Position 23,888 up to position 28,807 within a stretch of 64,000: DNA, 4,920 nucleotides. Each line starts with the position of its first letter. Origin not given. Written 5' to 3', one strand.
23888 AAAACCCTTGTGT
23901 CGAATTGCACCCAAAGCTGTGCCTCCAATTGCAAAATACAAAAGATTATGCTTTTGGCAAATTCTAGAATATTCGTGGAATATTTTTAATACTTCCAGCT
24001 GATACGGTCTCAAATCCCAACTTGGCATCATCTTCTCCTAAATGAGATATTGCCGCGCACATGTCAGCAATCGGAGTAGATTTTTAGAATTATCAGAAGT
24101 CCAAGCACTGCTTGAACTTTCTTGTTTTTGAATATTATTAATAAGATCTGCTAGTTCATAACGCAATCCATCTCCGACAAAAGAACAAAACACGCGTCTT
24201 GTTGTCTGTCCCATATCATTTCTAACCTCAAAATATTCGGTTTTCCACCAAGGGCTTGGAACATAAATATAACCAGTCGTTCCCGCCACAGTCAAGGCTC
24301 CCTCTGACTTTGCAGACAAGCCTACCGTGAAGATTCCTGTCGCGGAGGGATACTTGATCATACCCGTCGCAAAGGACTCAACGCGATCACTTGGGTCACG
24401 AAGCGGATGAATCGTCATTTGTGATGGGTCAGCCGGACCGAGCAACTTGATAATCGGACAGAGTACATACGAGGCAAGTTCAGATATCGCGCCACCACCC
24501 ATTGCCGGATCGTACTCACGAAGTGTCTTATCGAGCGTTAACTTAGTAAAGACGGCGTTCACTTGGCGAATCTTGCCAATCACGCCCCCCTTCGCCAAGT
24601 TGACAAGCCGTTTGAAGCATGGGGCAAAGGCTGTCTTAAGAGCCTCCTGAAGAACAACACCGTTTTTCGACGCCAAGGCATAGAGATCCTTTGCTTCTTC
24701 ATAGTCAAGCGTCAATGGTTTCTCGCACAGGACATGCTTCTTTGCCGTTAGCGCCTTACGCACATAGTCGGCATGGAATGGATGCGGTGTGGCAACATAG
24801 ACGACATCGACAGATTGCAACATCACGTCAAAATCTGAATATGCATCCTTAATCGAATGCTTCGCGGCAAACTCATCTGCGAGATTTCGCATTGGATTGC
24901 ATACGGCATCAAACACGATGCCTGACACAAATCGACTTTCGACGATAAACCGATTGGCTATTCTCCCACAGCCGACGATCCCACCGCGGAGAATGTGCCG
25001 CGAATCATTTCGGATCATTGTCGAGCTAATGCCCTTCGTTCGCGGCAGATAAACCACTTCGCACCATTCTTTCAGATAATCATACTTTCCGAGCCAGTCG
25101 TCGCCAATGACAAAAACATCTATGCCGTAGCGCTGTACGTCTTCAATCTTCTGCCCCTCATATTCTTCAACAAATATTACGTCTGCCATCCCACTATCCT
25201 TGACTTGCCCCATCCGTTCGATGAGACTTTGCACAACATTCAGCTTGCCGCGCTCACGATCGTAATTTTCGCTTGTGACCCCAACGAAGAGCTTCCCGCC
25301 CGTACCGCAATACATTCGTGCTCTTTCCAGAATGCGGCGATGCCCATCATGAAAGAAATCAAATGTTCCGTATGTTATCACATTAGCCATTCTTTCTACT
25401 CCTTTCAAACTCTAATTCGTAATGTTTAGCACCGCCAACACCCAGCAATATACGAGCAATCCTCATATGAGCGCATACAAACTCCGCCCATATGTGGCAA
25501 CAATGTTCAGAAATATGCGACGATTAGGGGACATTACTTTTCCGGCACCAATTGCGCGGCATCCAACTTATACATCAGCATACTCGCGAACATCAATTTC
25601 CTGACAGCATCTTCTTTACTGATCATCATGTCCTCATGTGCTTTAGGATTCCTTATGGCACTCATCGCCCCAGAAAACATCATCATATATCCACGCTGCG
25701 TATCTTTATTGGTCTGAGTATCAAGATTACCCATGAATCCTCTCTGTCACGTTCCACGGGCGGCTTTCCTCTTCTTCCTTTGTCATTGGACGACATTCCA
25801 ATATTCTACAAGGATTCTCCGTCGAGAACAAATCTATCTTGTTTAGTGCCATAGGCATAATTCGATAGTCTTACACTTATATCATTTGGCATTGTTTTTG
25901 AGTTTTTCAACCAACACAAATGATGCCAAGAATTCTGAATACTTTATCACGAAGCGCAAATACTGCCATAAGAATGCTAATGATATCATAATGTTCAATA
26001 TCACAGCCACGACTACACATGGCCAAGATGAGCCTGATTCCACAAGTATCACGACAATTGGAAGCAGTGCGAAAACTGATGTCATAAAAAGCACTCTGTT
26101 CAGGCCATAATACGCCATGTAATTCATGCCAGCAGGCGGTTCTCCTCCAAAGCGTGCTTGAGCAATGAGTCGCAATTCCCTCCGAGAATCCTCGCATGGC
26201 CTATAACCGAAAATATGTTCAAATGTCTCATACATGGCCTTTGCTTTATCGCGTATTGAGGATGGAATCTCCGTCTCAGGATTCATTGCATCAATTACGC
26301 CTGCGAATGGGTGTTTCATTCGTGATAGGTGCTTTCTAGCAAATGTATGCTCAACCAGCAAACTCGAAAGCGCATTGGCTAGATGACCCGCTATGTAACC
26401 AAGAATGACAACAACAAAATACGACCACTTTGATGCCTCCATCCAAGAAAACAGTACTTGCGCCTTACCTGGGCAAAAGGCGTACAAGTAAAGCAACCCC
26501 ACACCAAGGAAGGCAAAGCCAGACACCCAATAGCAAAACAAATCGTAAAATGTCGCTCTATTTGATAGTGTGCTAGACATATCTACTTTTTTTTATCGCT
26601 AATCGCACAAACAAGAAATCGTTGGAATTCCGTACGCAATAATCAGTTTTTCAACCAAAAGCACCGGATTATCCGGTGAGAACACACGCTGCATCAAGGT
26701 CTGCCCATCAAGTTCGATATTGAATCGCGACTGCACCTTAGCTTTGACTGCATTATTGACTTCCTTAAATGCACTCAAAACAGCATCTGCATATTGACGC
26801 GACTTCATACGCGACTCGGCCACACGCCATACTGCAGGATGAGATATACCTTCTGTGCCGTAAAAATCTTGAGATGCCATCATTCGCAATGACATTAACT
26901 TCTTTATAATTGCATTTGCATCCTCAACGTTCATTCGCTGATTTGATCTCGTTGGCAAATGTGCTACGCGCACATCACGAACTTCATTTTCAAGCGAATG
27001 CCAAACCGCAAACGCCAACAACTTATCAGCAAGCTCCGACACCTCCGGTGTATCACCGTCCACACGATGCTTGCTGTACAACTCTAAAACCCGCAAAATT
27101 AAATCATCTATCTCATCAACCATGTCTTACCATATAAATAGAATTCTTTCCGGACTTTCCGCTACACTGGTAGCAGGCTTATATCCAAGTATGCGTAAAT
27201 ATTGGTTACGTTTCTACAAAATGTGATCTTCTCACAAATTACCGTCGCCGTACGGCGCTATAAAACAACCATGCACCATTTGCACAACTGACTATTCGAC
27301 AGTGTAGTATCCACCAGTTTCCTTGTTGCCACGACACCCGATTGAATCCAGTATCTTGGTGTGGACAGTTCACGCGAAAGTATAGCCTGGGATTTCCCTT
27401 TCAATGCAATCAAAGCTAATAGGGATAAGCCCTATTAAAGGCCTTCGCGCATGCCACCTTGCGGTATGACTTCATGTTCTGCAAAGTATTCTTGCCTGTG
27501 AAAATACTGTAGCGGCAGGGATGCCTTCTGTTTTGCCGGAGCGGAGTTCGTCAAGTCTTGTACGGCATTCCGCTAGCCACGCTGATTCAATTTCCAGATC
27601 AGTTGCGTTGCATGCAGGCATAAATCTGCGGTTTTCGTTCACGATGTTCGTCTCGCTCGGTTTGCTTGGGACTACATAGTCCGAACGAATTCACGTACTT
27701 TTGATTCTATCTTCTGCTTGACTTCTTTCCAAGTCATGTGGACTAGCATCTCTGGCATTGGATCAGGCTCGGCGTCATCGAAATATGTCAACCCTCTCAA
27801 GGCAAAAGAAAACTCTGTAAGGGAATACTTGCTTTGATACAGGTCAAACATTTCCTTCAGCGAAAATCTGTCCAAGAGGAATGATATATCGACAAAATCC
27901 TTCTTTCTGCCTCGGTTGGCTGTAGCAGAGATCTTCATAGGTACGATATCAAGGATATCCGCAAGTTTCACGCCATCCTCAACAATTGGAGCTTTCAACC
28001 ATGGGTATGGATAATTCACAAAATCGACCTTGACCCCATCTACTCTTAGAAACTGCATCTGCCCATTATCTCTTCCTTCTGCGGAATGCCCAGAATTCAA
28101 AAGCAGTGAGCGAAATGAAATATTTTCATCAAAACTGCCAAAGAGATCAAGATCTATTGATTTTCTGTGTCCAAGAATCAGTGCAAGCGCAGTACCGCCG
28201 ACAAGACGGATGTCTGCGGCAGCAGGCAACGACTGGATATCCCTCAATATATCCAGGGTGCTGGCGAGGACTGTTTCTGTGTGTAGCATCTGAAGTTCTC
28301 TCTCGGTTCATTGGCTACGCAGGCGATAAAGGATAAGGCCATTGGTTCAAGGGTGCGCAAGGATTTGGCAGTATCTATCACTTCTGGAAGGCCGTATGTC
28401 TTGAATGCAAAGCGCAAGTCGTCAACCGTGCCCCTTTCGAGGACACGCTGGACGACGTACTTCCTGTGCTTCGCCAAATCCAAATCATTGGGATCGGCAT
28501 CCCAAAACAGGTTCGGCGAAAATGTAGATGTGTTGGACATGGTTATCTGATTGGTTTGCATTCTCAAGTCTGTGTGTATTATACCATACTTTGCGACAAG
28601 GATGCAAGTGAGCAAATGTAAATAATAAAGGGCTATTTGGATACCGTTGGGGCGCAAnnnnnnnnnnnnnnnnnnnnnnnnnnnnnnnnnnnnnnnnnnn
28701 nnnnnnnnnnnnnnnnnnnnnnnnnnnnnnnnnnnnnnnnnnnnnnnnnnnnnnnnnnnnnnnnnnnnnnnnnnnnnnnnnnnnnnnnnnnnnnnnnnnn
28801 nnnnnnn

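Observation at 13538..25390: Teichoic-acid-like phospho-alcohol decoration toolkit with an unusual cytidylyltransferase-reductase fusion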

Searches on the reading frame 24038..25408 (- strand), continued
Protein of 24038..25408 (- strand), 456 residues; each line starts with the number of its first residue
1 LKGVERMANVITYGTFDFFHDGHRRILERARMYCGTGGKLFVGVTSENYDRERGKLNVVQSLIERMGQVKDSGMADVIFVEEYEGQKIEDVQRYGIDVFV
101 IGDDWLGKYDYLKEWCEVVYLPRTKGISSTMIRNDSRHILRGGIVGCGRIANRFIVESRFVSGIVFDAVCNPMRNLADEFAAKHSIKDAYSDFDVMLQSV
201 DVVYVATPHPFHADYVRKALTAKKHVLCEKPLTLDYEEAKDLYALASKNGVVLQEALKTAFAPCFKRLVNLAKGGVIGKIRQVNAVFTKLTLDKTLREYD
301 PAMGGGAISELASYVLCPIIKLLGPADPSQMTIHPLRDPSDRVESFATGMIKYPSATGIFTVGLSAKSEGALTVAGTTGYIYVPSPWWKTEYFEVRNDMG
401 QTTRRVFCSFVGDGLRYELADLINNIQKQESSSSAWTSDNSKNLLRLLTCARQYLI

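Call 58: list_cluster_members(proteins=[P0001, P0121, P0098, P0094, P0063, P0118])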
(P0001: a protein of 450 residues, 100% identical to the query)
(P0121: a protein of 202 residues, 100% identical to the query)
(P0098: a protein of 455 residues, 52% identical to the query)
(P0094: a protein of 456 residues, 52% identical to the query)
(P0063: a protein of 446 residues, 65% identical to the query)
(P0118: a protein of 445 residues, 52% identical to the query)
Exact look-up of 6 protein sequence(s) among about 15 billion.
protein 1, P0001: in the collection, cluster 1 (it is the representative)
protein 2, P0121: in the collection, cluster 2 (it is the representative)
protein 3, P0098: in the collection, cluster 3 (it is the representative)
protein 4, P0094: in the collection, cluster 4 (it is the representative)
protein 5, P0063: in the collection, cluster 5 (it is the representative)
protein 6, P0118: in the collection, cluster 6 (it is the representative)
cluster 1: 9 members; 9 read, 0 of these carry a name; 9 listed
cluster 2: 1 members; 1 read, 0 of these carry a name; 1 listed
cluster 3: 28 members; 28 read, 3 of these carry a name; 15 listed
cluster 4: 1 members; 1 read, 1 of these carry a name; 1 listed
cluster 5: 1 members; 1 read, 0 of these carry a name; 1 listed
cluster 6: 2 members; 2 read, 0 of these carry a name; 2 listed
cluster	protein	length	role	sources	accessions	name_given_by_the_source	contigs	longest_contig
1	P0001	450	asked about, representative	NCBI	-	-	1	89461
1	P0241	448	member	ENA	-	-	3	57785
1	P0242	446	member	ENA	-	-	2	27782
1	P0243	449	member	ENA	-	-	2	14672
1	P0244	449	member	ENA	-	-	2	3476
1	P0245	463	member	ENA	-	-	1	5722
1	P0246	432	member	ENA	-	-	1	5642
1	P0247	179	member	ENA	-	-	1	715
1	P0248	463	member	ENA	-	-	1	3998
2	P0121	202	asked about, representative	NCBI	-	-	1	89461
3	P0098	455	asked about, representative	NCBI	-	-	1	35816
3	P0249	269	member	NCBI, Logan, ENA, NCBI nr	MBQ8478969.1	MAG: Gfo/Idh/MocA family oxidoreductase [Akkermansia sp.] | Gfo/Idh/MocA family oxidoreductase [Akkermansia sp.]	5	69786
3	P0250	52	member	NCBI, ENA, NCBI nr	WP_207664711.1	hypothetical protein [Clostridium sp. AM51-4]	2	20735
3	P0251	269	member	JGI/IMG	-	choline-phosphate cytidylyltransferase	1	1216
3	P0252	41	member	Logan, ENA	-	-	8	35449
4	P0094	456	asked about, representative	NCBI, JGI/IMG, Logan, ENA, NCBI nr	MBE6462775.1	MAG: glycerol-3-phosphate cytidylyltransferase [Alphaproteobacteria bacterium] | glycerol-3-phosphate cytidylyltransferase [Alphaproteobacteria bacterium]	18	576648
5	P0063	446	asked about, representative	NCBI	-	-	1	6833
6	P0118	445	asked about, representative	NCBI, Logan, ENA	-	-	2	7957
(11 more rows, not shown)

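Call 63: find_encoding_contigs(protein=P0023, flank=10000, max_places=3)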
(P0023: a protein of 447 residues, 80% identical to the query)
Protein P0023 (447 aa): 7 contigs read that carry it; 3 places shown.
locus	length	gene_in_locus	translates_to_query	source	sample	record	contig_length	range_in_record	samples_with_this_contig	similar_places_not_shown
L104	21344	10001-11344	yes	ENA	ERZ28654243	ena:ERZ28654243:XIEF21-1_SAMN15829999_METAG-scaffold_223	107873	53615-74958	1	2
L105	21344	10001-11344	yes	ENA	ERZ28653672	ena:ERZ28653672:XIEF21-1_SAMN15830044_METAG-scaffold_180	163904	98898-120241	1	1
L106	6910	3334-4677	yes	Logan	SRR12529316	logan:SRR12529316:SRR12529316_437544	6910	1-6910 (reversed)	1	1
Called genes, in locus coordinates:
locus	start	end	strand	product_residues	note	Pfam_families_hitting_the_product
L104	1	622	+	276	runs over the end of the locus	PF00535:Glycos_transf_2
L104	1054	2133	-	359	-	-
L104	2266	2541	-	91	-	-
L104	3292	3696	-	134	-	-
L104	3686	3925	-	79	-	-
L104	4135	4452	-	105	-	-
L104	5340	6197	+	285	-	-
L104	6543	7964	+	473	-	PF03062:MBOAT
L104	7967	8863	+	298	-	-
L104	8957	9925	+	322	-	PF18025:FucT_N, PF00852:Glyco_transf_10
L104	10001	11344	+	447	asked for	PF01467:CTP_transf_like, PF01408:GFO_IDH_MocA, PF22725:GFO_IDH_MocA_C3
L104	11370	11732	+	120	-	PF01880:Desulfoferrodox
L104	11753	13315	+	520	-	-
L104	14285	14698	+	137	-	-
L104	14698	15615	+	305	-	-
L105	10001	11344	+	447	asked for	PF01467:CTP_transf_like, PF01408:GFO_IDH_MocA, PF22725:GFO_IDH_MocA_C3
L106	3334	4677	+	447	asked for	PF01467:CTP_transf_like, PF01408:GFO_IDH_MocA, PF22725:GFO_IDH_MocA_C3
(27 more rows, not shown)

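Call 64: find_encoding_contigs(protein=P0031, flank=10000, max_places=3)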
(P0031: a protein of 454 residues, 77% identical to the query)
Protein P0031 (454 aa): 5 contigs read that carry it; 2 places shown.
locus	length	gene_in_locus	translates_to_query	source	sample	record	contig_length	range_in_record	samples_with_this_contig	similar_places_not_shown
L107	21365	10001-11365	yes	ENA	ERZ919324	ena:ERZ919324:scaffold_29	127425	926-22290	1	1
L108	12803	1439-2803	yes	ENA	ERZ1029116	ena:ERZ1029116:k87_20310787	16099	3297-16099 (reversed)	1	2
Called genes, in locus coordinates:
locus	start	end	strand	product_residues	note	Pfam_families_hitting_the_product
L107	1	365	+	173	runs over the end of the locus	-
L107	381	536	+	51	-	-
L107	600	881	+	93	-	PF13560:HTH_31 (weak), PF01381:HTH_3, PF13443:HTH_26 (weak)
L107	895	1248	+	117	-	PF24849:DUF7724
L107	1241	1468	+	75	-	PF24848:DUF7723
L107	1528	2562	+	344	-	PF10543:ORF6N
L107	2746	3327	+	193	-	-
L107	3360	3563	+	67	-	-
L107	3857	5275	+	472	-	PF03062:MBOAT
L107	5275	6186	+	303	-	-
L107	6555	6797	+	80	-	-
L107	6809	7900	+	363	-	PF03235:GmrSD_N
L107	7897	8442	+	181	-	-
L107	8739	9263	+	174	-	-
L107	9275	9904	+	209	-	-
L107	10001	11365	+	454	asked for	PF01467:CTP_transf_like, PF01408:GFO_IDH_MocA, PF22725:GFO_IDH_MocA_C3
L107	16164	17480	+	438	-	PF04464:Glyphos_transf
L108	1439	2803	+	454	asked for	PF01467:CTP_transf_like, PF01408:GFO_IDH_MocA, PF22725:GFO_IDH_MocA_C3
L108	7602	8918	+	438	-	PF04464:Glyphos_transf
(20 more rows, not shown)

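Call 77: predict_structure(alignment_id=A3)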
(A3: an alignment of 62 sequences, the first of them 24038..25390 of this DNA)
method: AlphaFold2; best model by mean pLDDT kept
length: 450 residues; sequences in the alignment: 62
mean_pLDDT: 93.3   pTM: 0.84
mean pLDDT of the five models: 93.3, 92.4, 92.3, 91.4, 91.3
residues with pLDDT >= 90: 371; 70-90: 67; 50-70: 12; < 50: 0
segments of 3 or more residues with pLDDT < 50: none
pLDDT, mean of each block of 10 residues (from residue 1): 94 90 96 96 82 88 97 94 97 94 96 90 64 87 95 88 98 96 98 98 97 98 96 98 97 92 97 98 93 94 96 97 97 94 98 96 93 94 90 96 86 94 89 97 88
secondary structure, 60 per line:
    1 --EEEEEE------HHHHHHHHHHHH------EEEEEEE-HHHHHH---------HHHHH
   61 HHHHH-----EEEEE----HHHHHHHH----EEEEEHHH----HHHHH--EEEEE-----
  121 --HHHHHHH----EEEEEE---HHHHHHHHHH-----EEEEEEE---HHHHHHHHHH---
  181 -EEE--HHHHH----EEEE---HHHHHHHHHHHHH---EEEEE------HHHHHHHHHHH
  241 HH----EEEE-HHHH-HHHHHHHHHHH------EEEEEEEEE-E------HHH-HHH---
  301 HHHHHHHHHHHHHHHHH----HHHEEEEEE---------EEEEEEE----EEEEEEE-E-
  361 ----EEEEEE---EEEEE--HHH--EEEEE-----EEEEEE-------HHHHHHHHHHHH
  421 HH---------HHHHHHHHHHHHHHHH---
elements in order: E3-8 H15-26 E33-39 H41-46 H56-65 E71-75 H80-87 E92-96 H104-108 E111-115 H123-129 E134-139 H143-152 E158-164 H168-177 E182-184 H187-191 E196-199 H203-215 E219-223 H230-242 E247-250 H252-255 H257-267 E274-282 H301-317 E325-330 E340-346 E351-357 E365-370 E374-378 E386-390 E396-401 H409-422 H432-447

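Call 79: fold_search(model_id=the predicted structure, library=pdb)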
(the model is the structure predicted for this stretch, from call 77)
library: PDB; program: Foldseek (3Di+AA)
matches with E <= 10: 1784; with E <= 0.001: 467
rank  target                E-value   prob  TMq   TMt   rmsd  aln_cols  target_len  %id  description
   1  3e9m_A                6.3e-27  1.00  0.65  0.89   2.3       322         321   24  Crystal Structure of an oxidoreductase from Enterococcus faecalis (released 2008-10-14)
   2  2o48                  1.5e-26  1.00  0.65  0.87   2.8       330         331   28  Crystal structure of Mammalian Dimeric Dihydrodiol Dehydrogenase (released 2007-07-31)
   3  3evn                  1.7e-25  1.00  0.62  0.87   2.3       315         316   24  CRYSTAL STRUCTURE OF putative oxidoreductase from Streptococcus agalactiae 2603V/r (released 2008-10-21)
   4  3e9m_D                5.4e-25  1.00  0.64  0.89   2.4       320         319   24  Crystal Structure of an oxidoreductase from Enterococcus faecalis (released 2008-10-14)
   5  4had_A                1.1e-24  1.00  0.62  0.87   2.4       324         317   23  Crystal structure of probable oxidoreductase protein from Rhizobium etli CFN 42 (released 2012-10-10)
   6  4had_B                1.2e-24  1.00  0.62  0.87   2.4       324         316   23  Crystal structure of probable oxidoreductase protein from Rhizobium etli CFN 42 (released 2012-10-10)
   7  3e9m_B                1.5e-23  1.00  0.65  0.90   2.3       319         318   24  Crystal Structure of an oxidoreductase from Enterococcus faecalis (released 2008-10-14)
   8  4nhe_B                4.4e-23  1.00  0.62  0.85   2.3       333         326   20  The crystal structure of oxidoreductase (Gfo/Idh/MocA family) from Streptococcus pneumoniae TIGR4 in complex with NADP (released 2013-11-27)
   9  2glx_A                8.7e-23  1.00  0.60  0.80   2.9       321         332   21  Crystal Structure Analysis of bacterial 1,5-AF Reductase (released 2006-08-29)
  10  5uhw_A                1.8e-22  1.00  0.60  0.77   3.3       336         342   18  Crystal Structure of an Oxidoreductase from Agrobacterium radiobacter in Complex with NAD+ and Magnesium (released 2017-01-25)
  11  4koa                  5.3e-22  1.00  0.60  0.80   3.5       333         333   20  Crystal Structure Analysis of 1,5-anhydro-D-fructose reductase from Sinorhizobium meliloti (released 2013-08-07)
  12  4nhe_A                6.2e-22  1.00  0.63  0.85   2.3       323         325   20  The crystal structure of oxidoreductase (Gfo/Idh/MocA family) from Streptococcus pneumoniae TIGR4 in complex with NADP (released 2013-11-27)
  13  3rc9                  1.2e-21  1.00  0.58  0.82   3.0       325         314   21  Crystal Structure of the K102A mutant of KijD10, a 3-ketoreductase from Actinomadura kijaniata in complex with TDP-benze (released 2011-06-08)
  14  3rc7                  1.5e-21  1.00  0.63  0.85   2.6       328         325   21  Crystal Structure of the Y186F mutant of KijD10, a 3-ketoreductase from Actinomadura kijaniata in complex with TDP-benze (released 2011-06-08)
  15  3rc2                  1.9e-21  1.00  0.57  0.80   3.1       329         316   22  Crystal Structure of KijD10, a 3-ketoreductase from Actinomadura kijaniata in complex with TDP-benzene and NADP; open co (released 2011-06-08)
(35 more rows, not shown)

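Call 89: find_encoding_contigs(protein=P0006, flank=10000, max_places=2)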
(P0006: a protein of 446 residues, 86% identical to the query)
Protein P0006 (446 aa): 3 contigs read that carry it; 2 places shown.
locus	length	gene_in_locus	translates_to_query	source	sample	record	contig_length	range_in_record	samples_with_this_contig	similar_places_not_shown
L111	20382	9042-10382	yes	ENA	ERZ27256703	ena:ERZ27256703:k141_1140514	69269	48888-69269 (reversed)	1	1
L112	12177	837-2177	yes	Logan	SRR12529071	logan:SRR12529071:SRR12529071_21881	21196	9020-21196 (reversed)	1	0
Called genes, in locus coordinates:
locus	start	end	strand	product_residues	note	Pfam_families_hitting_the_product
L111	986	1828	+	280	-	PF14267:DUF4357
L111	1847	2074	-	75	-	-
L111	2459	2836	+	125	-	PF05635:23S_rRNA_IVP, PF22296:bAvd (weak)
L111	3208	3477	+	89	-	-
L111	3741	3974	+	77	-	-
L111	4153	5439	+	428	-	PF13148:DUF3987 (weak)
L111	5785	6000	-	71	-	-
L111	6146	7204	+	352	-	PF01797:Y1_Tnp (faint)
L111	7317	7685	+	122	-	-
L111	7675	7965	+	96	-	-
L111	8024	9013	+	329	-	PF01073:3Beta_HSD (weak), PF01370:Epimerase, PF07993:NAD_binding_4 (faint), PF16363:GDP_Man_Dehyd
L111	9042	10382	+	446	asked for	PF01467:CTP_transf_like, PF01408:GFO_IDH_MocA, PF22725:GFO_IDH_MocA_C3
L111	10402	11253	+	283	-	PF04991:LicD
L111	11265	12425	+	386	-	PF13641:Glyco_tranf_2_3, PF00535:Glycos_transf_2, PF10111:Glyco_tranf_2_2 (weak)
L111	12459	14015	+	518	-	-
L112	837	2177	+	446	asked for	PF01467:CTP_transf_like, PF01408:GFO_IDH_MocA, PF22725:GFO_IDH_MocA_C3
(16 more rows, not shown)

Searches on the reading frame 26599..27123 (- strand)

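Call 45: search_protein_families(library=pfam, proteins=[window:26599-27123:-], max_evalue=0.001)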
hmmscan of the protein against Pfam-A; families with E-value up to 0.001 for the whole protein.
window:26599-27123:- (174 aa): 1 family
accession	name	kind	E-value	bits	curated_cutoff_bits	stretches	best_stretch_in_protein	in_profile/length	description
PF09509.15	Hypoth_Ymh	-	4.7e-11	43.1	25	1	95-158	4-63/119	Protein of unknown function (Hypoth_ymh)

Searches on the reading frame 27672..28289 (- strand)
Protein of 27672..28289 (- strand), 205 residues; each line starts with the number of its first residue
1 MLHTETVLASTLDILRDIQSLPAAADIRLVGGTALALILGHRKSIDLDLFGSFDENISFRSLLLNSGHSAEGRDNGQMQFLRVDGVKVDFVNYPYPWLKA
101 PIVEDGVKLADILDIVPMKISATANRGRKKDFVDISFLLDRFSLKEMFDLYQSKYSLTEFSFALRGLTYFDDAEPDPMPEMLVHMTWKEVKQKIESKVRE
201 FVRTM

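Call 45: search_protein_families(library=pfam, proteins=[window:27672-28289:-], max_evalue=0.001)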
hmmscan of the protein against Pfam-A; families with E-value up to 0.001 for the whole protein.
window:27672-28289:- (205 aa): 1 family
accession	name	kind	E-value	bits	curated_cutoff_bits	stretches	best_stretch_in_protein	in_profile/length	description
PF08843.17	AbiEii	-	6.6e-11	43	22.5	1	14-195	2-224/238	Nucleotidyl transferase AbiEii toxin, Type IV TA system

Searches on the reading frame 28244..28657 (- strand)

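Call 45: search_protein_families(library=pfam, proteins=[window:28244-28657:-], max_evalue=0.001)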
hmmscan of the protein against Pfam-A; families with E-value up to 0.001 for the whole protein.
window:28244-28657:- (137 aa): 1 family
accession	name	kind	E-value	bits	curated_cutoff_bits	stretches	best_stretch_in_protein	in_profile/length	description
PF21956.1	DUF6922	-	9.2e-19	67.1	27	1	46-96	1-51/52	Family of unknown function (DUF6922)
